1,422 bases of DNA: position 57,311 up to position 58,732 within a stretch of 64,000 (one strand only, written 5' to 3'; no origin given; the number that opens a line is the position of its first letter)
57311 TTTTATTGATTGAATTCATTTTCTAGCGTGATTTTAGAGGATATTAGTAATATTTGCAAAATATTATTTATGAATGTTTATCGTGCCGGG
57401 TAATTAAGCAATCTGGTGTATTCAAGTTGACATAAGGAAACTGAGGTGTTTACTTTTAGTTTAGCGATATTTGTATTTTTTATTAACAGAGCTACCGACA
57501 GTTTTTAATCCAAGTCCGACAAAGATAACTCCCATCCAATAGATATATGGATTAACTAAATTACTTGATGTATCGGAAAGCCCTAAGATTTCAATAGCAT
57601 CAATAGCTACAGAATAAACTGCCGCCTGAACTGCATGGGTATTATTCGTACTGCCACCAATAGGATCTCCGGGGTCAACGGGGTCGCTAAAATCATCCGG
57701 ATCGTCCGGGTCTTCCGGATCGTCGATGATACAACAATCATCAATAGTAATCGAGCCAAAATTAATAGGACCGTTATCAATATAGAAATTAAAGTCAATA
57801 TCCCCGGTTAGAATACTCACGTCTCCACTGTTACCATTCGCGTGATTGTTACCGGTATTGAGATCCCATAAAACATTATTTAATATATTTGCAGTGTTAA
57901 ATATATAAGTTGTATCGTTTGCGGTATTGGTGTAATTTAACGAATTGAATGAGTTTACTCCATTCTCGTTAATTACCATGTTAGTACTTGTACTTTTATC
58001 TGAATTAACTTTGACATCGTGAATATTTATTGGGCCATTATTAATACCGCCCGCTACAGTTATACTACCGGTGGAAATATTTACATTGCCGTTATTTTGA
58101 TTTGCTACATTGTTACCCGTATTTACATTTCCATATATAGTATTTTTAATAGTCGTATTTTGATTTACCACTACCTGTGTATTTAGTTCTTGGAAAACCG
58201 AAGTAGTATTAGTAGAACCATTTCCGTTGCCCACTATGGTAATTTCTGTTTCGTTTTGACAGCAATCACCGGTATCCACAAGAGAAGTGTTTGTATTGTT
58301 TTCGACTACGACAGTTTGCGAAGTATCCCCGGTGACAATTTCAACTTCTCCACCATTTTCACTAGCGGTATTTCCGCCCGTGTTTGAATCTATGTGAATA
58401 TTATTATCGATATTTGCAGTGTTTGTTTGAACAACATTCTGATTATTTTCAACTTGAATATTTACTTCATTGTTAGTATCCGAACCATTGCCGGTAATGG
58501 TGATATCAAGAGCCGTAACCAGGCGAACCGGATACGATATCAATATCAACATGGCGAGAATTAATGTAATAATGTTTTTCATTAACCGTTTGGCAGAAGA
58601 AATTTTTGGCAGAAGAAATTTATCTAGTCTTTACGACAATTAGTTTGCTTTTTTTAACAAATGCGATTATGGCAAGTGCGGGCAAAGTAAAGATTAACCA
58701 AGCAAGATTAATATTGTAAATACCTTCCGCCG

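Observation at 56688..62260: Sortase-terminated operon of three paralogous Asn/Thr/Gly-rich repeat proteins: a candidate novel surface fibre or S-layer system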

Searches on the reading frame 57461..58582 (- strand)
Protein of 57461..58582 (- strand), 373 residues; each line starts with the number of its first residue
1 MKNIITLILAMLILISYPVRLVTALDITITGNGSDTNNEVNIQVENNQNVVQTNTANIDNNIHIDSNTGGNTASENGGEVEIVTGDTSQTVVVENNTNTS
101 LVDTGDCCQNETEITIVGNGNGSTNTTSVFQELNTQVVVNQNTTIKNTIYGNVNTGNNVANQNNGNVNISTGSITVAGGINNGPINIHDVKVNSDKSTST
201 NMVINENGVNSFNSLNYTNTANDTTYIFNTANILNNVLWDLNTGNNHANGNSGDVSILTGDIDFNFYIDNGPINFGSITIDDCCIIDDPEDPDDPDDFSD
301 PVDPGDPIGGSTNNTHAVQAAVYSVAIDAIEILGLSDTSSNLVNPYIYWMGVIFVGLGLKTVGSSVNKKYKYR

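Call 3: search_protein_families(library=pfam, proteins=[window:57461-58582:-], max_evalue=1)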
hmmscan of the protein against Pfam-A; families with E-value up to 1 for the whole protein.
window:57461-58582:- (373 aa): 2 families
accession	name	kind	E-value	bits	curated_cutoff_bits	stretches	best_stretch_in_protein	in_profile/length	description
PF08367.16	M16C_assoc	-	0.63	9.6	25.3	0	213-275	93-159/252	Peptidase M16C associated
PF23379.1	DUF7096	-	0.94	9.7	27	0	1-73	1-61/208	Domain of unknown function (DUF7096)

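Call 4: search_protein_families(library=ncbifam, proteins=[window:57461-58582:-], max_evalue=1)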
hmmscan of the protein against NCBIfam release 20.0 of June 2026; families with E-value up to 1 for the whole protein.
window:57461-58582:- (373 aa): 1 family
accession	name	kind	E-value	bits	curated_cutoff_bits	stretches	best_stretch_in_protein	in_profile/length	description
NF047658.1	HYC_CC_PP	subfamily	0.54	10.7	28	0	93-148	46-98/131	HYC_CC_PP family protein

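Call 77: predict_structure(alignment_id=A5)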
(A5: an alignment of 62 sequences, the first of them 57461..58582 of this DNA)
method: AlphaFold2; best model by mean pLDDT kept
length: 373 residues; sequences in the alignment: 62
mean_pLDDT: 62.1   pTM: 0.52
mean pLDDT of the five models: 62.1, 60.3, 57.7, 54.0, 46.7
residues with pLDDT >= 90: 0; 70-90: 132; 50-70: 147; < 50: 94
segments of 3 or more residues with pLDDT < 50: 1-22, 207-209, 282-322, 324-327, 343-345, 363-373
pLDDT, mean of each block of 10 residues (from residue 1): 40 42 57 58 67 71 82 84 85 73 59 61 62 68 75 83 85 84 68 57 50 56 65 77 80 83 80 60 38 31 30 38 48 58 57 58 38 26
secondary structure, 60 per line:
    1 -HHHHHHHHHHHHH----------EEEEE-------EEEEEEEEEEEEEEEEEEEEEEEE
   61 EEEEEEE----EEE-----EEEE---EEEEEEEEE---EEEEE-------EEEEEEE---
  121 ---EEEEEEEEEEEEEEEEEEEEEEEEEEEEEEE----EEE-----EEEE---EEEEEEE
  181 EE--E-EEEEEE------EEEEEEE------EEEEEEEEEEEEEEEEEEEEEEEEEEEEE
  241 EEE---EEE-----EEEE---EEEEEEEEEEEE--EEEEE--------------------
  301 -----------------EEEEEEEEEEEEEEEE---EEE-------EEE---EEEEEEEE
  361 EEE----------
elements in order: H2-14 E25-29 E37-67 E72-74 E80-83 E87-95 E99-103 E111-117 E124-154 E159-161 E167-170 E174-182 E187-192 E199-205 E212-243 E247-249 E255-258 E262-273 E276-280 E318-333 E337-339 E347-349 E353-363
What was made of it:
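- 57461..58582 (-): Gene C: signal peptide, three modules, an acidic/Pro-rich disordered linker and a tripartite sorting signal. The signal is encoded at 57464-57586, with the pentapeptide LSDTS at 57566-57580, a hydrophobic stretch and the tail KKYKYR. It is the presumed sortase substrate. AF2 pLDDT 62, with modules at residues 25-280 and a disordered linker at 282-322 (call 77).
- C has the same architecture plus a disordered linker (call 77).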
